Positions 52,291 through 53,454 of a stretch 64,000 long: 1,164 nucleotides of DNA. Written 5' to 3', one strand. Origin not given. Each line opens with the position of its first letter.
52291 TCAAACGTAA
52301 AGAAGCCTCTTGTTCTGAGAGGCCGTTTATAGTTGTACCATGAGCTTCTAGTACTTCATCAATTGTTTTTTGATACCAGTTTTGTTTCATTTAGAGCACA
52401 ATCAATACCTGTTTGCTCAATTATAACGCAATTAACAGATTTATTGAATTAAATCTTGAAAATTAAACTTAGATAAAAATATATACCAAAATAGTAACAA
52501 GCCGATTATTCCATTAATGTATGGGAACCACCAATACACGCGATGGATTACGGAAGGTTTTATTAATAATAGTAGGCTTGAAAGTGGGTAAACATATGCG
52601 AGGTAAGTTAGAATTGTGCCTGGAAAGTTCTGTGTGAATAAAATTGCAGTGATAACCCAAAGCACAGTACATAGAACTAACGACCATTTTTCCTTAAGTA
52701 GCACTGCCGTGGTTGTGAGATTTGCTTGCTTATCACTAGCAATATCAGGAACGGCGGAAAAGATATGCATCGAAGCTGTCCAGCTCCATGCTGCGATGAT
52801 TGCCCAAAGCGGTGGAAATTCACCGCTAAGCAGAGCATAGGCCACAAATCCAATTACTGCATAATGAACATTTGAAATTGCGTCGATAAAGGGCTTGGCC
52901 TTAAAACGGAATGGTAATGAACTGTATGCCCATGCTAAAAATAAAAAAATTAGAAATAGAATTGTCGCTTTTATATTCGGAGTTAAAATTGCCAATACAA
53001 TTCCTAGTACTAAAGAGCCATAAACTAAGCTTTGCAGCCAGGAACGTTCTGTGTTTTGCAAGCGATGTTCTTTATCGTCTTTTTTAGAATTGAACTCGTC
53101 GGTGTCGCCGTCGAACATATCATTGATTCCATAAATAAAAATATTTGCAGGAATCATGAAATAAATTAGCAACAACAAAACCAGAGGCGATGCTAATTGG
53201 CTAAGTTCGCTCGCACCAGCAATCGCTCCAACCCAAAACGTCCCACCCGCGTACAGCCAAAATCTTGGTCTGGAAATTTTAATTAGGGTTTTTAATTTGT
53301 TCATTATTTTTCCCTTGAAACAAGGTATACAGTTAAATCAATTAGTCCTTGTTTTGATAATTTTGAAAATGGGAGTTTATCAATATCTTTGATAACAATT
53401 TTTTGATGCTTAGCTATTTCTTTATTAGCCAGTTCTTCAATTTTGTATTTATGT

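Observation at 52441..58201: Carotenoid-type cluster with TspO in an otherwise streamlined genome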

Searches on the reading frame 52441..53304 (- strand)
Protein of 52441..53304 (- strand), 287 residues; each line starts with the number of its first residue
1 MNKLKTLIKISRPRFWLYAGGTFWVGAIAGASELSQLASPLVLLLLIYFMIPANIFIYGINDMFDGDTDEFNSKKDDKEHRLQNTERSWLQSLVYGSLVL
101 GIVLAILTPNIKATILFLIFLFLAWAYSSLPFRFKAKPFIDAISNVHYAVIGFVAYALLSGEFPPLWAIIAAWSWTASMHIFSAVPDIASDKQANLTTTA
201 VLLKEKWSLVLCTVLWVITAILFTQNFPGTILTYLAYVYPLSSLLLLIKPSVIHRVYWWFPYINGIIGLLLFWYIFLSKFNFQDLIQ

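Call 3: search_protein_families(library=pfam, proteins=[window:52441-53304:-], max_evalue=0.01)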
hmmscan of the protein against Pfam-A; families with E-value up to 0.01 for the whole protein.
window:52441-53304:- (287 aa): 1 family
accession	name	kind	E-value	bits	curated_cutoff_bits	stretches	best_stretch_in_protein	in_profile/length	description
PF01040.23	UbiA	-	2.6e-21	76.5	34.2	1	25-253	7-227/250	UbiA prenyltransferase family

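Call 4: search_protein_families(library=ncbifam, proteins=[window:52441-53304:-], max_evalue=0.01)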
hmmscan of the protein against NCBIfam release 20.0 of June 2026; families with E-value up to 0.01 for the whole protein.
window:52441-53304:- (287 aa): 10 families
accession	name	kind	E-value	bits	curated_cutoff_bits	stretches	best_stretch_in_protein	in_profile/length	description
NF009516.0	PRK12875.1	equivalog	6.7e-87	291.3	205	1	3-274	16-284/292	prenyltransferase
NF010119.0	PRK13595.1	equivalog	3.2e-36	125.3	248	1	3-272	11-283/292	prenyltransferase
NF009608.0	PRK13105.1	equivalog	2.8e-29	102.2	217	1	2-242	7-248/291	prenyltransferase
NF009523.0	PRK12884.1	equivalog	7.9e-12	44.9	269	1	2-238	2-229/279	prenyltransferase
NF009521.0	PRK12882.1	equivalog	6.4e-09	35.4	296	1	2-244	3-241/280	geranylgeranylglycerol-phosphate geranylgeranyltransferase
NF009525.0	PRK12887.1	equivalog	9e-09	35.1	226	1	4-259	14-272/310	homogentisate phytyltransferase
NF009522.0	PRK12883.1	equivalog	3.2e-08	33.4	353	1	4-221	3-212/279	geranylgeranylglycerol-phosphate geranylgeranyltransferase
NF009515.0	PRK12874.1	equivalog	2.5e-07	30.4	392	1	41-279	47-288/291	4-hydroxybenzoate polyprenyltransferase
NF041585.1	MqnP_Cj_Hp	exception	6.2e-07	29.2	375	1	33-278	29-280/281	menaquinone biosynthesis prenyltransferase MqnP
TIGR01475.1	ubiA_other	subfamily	4.1e-06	26.4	180.8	1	33-276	31-277/282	UbiA-like polyprenyltransferase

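Call 25: find_homologous_proteins(query=window:52441-53304:-, max_evalue=1e-10)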
Query window:52441-53304:- (287 aa): 219 proteins with E <= 1e-10 among 6754 candidates; the best 120 are listed.
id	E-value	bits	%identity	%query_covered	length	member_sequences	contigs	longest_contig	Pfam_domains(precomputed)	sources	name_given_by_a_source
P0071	1.6e-184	630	100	100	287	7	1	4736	PF01040.24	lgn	-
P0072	1.9e-163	561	87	100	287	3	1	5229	PF01040.24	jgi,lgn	jgi:4-hydroxybenzoate polyprenyltransferase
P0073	2.4e-132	459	73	99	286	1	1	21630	PF01040.24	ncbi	-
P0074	9.7e-127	441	69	98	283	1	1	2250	PF01040.24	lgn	-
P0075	2.7e-103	364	61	97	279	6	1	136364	PF01040.24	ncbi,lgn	-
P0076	4.2e-102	360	58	96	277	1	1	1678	PF01040.24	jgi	jgi:lycopene elongase/hydratase (dihydrobisanhydrobacterioruberin-forming)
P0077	5.3e-102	359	61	97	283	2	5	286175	PF01040.24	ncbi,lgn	-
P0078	1.5e-100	355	62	97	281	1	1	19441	PF01040.24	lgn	-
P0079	6.2e-100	353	57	97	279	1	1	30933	PF01040.24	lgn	-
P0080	1.4e-98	348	59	97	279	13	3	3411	PF01040.24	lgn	-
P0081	1.9e-97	344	59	96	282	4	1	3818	PF01040.24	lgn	-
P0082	3.1e-96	340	58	97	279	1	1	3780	PF01040.24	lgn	-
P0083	4.3e-94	333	59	97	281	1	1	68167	PF01040.24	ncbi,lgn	-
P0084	4.9e-94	333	59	97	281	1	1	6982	PF01040.24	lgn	-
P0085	2.3e-93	331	59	97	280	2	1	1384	PF01040.24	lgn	-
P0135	2.1e-60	223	45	94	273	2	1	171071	PF01040.24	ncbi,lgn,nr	ncbi:MAG: prenyltransferase [Patescibacteria group bacterium]|nr:MAG: prenyltransferase [Patescibact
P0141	1.4e-59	220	42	94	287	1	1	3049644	PF01040.24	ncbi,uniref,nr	ncbi:prenyltransferase [Halobaculum limi]|uniref:prenyltransferase n=1 Tax=Halobaculum limi TaxID=30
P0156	3.4e-57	212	42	97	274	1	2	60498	PF01040.24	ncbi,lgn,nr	ncbi:prenyltransferase [Candidatus Woesebacteria bacterium]|nr:prenyltransferase [Candidatus Woeseba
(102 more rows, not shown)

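Call 26: find_encoding_contigs(protein=P0141, flank=6000, max_places=1)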
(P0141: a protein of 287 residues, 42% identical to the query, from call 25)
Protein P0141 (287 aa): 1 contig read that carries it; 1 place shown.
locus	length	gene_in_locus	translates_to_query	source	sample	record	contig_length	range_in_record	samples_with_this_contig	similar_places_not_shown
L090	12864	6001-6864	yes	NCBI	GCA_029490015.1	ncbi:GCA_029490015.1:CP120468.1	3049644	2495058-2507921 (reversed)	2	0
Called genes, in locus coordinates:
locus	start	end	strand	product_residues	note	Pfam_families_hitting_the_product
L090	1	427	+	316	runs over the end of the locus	PF00583:Acetyltransf_1 (faint)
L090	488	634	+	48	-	-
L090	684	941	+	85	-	-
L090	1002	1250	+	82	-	-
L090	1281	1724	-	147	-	PF25930:DUF7975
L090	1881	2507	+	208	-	PF13238:AAA_18 (weak), PF13671:AAA_33 (faint), PF00406:ADK, PF13207:AAA_17, PF05191:ADK_lid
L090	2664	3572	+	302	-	PF01956:EMC3_TMCO1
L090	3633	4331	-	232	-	PF00106:adh_short, PF01370:Epimerase (faint), PF08659:KR, PF13561:adh_short_C2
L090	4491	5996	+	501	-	PF00070:Pyr_redox (weak), PF00890:FAD_binding_2 (weak), PF01266:DAO, PF03486:HI0933_like (faint), PF07992:Pyr_redox_2 (weak), PF12831:FAD_oxidored (weak), PF01593:Amino_oxidase, PF13450:NAD_binding_8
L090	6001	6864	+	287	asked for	PF01040:UbiA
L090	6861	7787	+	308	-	PF04240:Caroten_synth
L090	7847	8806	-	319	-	PF00494:SQS_PSY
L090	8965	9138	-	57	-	PF28087:HVO_2523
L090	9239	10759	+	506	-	PF00174:Oxidored_molyb, PF03404:Mo-co_dimer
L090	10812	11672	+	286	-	-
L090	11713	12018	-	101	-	PF26256:DUF8060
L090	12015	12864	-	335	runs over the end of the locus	PF24318:DUF7490, PF18204:PGF-CTERM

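Call 27: find_encoding_contigs(protein=P0135, flank=8000, max_places=1)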
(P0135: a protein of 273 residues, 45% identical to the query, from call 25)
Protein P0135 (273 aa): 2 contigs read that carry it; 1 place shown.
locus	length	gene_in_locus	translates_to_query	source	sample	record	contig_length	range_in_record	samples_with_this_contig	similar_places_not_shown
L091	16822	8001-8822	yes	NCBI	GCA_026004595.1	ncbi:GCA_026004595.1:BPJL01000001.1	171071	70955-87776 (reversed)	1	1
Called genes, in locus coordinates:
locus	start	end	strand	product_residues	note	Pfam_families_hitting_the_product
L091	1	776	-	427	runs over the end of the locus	-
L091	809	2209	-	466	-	PF01420:Methylase_S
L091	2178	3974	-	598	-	PF13588:HSDR_N_2, PF02384:N6_Mtase, PF01170:UPF0020, PF20473:MmeI_Mtase, PF07669:Eco57I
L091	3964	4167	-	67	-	PF12728:HTH_17, PF00376:MerR, PF13411:MerR_1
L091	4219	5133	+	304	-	PF02810:SEC-C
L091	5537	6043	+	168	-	-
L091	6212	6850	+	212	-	-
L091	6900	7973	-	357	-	PF00348:polyprenyl_synt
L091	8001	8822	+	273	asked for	PF01040:UbiA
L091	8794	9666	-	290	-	PF00494:SQS_PSY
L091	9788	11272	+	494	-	PF01266:DAO (weak), PF01494:FAD_binding_3 (faint), PF01593:Amino_oxidase, PF03486:HI0933_like (faint), PF07992:Pyr_redox_2 (faint), PF13450:NAD_binding_8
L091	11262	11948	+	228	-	PF18916:Lycopene_cyc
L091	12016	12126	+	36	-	-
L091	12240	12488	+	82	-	PF03144:GTP_EFTU_D2 (faint)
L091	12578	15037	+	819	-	PF00690:Cation_ATPase_N, PF00122:E1-E2_ATPase, PF00702:Hydrolase, PF13246:Cation_ATPase, PF08282:Hydrolase_3 (weak), PF00689:Cation_ATPase_C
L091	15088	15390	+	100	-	PF01741:MscL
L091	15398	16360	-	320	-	PF01699:Na_Ca_ex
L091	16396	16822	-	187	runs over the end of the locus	PF09335:VTT_dom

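Call 34: search_protein_families(library=ncbifam, proteins=[L090:6001-6864:+, L090:4491-5996:+, L091:8001-8822:+, L091:9788-11272:+], max_evalue=1e-20)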
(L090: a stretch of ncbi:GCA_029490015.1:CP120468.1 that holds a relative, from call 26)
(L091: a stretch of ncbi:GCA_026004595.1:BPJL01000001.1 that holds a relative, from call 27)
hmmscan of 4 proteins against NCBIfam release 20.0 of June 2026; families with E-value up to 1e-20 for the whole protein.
L090:6001-6864:+ (287 aa): 3 families
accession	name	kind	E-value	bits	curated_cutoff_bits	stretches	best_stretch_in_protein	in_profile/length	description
NF009516.0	PRK12875.1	equivalog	5.7e-133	442.5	205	1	7-280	15-290/292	prenyltransferase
NF010119.0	PRK13595.1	equivalog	4.7e-40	137.9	248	1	10-261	13-265/292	prenyltransferase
NF009608.0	PRK13105.1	equivalog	4.5e-30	104.8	217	1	10-273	10-283/291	prenyltransferase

L090:4491-5996:+ (501 aa): 4 families
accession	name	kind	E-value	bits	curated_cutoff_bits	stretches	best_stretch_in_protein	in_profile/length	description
NF058655.1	CrtID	equivalog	4.2e-231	767.8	640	1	15-494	1-478/478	bifunctional phytoene desaturase/3,4-desaturase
TIGR02734.1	crtI_fam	subfamily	1.8e-146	488.8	238.1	1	15-499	1-490/504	phytoene desaturase family protein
NF042421.1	hydcarot_desat_CrtD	equivalog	9.3e-65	218.9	500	1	15-496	4-482/487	1-hydroxycarotenoid 3,4-desaturase CrtD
NF045637.1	carotdesatCrtDProt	equivalog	2.7e-60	204.3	580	1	15-497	1-482/485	1-hydroxycarotenoid 3,4-desaturase CrtD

L091:8001-8822:+ (273 aa): 3 families
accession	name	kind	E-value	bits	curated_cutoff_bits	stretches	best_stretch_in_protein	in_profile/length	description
NF009516.0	PRK12875.1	equivalog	3.3e-82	275.8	205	1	2-272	14-286/292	prenyltransferase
NF010119.0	PRK13595.1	equivalog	9.8e-37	127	248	1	5-222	12-231/292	prenyltransferase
NF009608.0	PRK13105.1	equivalog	3.4e-30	105.2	217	1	2-272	6-286/291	prenyltransferase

L091:9788-11272:+ (494 aa): 7 families
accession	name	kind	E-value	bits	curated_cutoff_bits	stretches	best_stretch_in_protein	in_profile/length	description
NF058655.1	CrtID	equivalog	4e-191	636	640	1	7-485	1-477/478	bifunctional phytoene desaturase/3,4-desaturase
TIGR02734.1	crtI_fam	subfamily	4.2e-137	457.9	238.1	1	7-491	1-490/504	phytoene desaturase family protein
NF042421.1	hydcarot_desat_CrtD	equivalog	3.7e-81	273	500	1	6-491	3-485/487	1-hydroxycarotenoid 3,4-desaturase CrtD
NF045637.1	carotdesatCrtDProt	equivalog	1.1e-62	212.2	580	1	7-487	1-480/485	1-hydroxycarotenoid 3,4-desaturase CrtD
NF045689.1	BCarotKetCrtO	equivalog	9.9e-26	90.4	1000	0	6-290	5-307/563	beta-carotene ketolase CrtO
TIGR02730.1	carot_isom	equivalog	6.5e-25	87.9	586.9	1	7-481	3-480/493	carotenoid isomerase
TIGR02733.1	desat_CrtD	equivalog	1.4e-24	86.6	549.7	1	5-488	2-487/492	C-3',4' desaturase CrtD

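Call 47: find_encoding_contigs(protein=P0077, flank=10000, max_places=1)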
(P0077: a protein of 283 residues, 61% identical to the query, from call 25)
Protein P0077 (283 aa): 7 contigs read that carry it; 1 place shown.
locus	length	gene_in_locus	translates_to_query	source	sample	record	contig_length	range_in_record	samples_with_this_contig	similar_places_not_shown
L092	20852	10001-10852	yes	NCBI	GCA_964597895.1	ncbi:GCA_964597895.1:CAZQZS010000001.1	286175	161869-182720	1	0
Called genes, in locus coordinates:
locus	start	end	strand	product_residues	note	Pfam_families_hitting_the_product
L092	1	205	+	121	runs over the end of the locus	PF02311:AraC_binding, PF07883:Cupin_2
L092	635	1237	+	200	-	PF02163:Peptidase_M50 (weak)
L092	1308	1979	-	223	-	-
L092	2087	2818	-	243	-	-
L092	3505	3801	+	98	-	PF00164:Ribosom_S12_S23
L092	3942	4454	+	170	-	PF00177:Ribosomal_S7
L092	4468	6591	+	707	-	PF00009:GTP_EFTU, PF03144:GTP_EFTU_D2, PF22042:EF-G_D2, PF14492:EFG_III, PF16658:RF3_C (weak), PF03764:EFG_IV, PF00679:EFG_C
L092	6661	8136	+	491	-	PF00890:FAD_binding_2, PF01266:DAO, PF01593:Amino_oxidase, PF01946:Thi4 (weak), PF07992:Pyr_redox_2 (weak), PF12831:FAD_oxidored (weak), PF13450:NAD_binding_8, PF01266:DAO (weak), +4 more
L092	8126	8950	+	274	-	PF00494:SQS_PSY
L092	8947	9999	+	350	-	PF00348:polyprenyl_synt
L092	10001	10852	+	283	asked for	PF01040:UbiA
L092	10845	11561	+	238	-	PF00535:Glycos_transf_2, PF10111:Glyco_tranf_2_2 (weak), PF13641:Glyco_tranf_2_3, PF13632:Glyco_trans_2_3 (faint)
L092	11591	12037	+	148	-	-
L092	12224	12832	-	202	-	-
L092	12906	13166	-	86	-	-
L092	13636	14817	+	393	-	PF00009:GTP_EFTU, PF03144:GTP_EFTU_D2, PF03143:GTP_EFTU_D3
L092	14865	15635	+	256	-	-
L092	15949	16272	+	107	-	PF00338:Ribosomal_S10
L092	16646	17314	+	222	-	PF00297:Ribosomal_L3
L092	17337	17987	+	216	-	PF00573:Ribosomal_L4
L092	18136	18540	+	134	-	PF00276:Ribosomal_L23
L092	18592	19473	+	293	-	PF00181:Ribosomal_L2_N, PF03947:Ribosomal_L2_C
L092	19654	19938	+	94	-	PF00203:Ribosomal_S19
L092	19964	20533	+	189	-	PF00237:Ribosomal_L22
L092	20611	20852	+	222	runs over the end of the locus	PF07650:KH_2, PF00189:Ribosomal_S3_C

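Call 48: find_encoding_contigs(protein=P0156, flank=8000, max_places=1)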
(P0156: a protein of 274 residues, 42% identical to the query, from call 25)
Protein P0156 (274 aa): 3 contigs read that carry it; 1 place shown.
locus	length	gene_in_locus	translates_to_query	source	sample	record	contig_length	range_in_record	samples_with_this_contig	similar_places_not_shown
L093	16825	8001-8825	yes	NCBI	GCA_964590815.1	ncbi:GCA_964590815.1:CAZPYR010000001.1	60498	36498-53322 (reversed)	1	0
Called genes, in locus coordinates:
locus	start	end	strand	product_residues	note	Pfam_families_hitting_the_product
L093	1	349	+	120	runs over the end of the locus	PF00072:Response_reg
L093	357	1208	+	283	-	PF03631:Virul_fac_BrkB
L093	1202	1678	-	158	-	-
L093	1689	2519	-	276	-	-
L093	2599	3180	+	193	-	PF00440:TetR_N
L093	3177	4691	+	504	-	PF00890:FAD_binding_2 (weak), PF01266:DAO (weak), PF01593:Amino_oxidase, PF03486:HI0933_like (weak), PF06100:MCRA (faint), PF07992:Pyr_redox_2 (faint), PF12831:FAD_oxidored (faint), PF13450:NAD_binding_8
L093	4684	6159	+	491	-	PF01266:DAO (faint), PF01593:Amino_oxidase, PF03486:HI0933_like (faint), PF06100:MCRA (faint), PF07992:Pyr_redox_2 (weak), PF12831:FAD_oxidored (faint), PF13450:NAD_binding_8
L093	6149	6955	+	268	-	PF00494:SQS_PSY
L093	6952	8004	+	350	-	PF00348:polyprenyl_synt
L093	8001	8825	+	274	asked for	PF01040:UbiA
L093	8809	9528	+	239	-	PF00535:Glycos_transf_2, PF10111:Glyco_tranf_2_2, PF13641:Glyco_tranf_2_3 (faint)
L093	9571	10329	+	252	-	PF00106:adh_short, PF08659:KR, PF23441:SDR (weak), PF01370:Epimerase (faint), PF13561:adh_short_C2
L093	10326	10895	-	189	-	PF02545:Maf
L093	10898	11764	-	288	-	PF12705:PDDEXK_1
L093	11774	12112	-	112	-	-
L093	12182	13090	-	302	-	-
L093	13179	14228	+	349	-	PF01738:DLH (faint), PF20434:BD-FAE (faint), PF00561:Abhydrolase_1, PF12146:Hydrolase_4, PF12697:Abhydrolase_6 (weak), PF00326:Peptidase_S9, PF08840:BAAT_C (weak)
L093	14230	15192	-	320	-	PF17125:Methyltr_RsmF_N (faint), PF01189:Methyltr_RsmB-F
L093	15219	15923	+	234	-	PF08713:DNA_alkylation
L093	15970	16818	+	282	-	PF00781:DAGK_cat, PF19279:YegS_C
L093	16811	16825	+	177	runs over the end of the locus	PF00782:DSPc, PF22784:PTP-SAK (weak), PF22785:Tc-R-P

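Call 56: search_dna_similar(query=window:52441-53304:-, collection=plasmids, mode=protein, max_rows=25, max_evalue=1e-10)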
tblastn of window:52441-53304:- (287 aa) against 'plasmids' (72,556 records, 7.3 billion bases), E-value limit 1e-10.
Records with a match: 6; places in all: 6; records where one place covers at least 80% of the query: 3.
Best place of each record, by identity: <60% 6.
By first word of the organism name: Halomontanus 2; Halarchaeum 1; Halocatena 1; Haloferax 1; Arthrobacter 1.
By predicted mobility (MOB-suite, as given by PLSDB): non-mobilizable 6.
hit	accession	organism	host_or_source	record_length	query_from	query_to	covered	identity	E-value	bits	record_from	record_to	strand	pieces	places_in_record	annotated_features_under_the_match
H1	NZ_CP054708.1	Halarchaeum sp. CBA1220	solar salt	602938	1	271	94%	40.7%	1e-41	159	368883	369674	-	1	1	prenyltransferase | crtI: phytoene desaturase family protein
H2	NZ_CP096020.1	Halocatena salina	cell culture,sediment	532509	2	270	94%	38.3%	6e-45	169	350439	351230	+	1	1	prenyltransferase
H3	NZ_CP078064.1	Haloferax larsenii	Cell culture,Salt Lake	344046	2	271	94%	30.5%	6e-20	97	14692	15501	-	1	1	prenyltransferase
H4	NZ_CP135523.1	Halomontanus rarus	Salt lake,Salt lake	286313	5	225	77%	34.7%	3e-26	115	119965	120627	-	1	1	prenyltransferase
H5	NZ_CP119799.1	Halomontanus rarus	cell culture,sediment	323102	5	225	77%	34.2%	4e-26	115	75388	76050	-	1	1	prenyltransferase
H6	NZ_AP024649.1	Arthrobacter sp. StoSoilB13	-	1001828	47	259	74%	30.1%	6e-12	73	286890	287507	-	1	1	none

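Call 60: get_annotated_region(hit=H6, flank=6000)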
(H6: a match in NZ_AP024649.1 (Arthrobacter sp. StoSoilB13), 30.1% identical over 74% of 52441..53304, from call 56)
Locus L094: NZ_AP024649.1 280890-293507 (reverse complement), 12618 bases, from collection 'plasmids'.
description: Arthrobacter sp. StoSoilB13 plasmid StoSoilB13-2, complete sequence
organism: Arthrobacter sp. StoSoilB13 (NCBI taxid 2830993)
taxonomy: Bacteria; Actinomycetota; Actinomycetes; Micrococcales; Micrococcaceae; Arthrobacter; Arthrobacter sp. StoSoilB13
host: -; source: -; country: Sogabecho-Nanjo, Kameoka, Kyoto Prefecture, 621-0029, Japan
typing (MOB-suite, as given by PLSDB): non-mobilizable
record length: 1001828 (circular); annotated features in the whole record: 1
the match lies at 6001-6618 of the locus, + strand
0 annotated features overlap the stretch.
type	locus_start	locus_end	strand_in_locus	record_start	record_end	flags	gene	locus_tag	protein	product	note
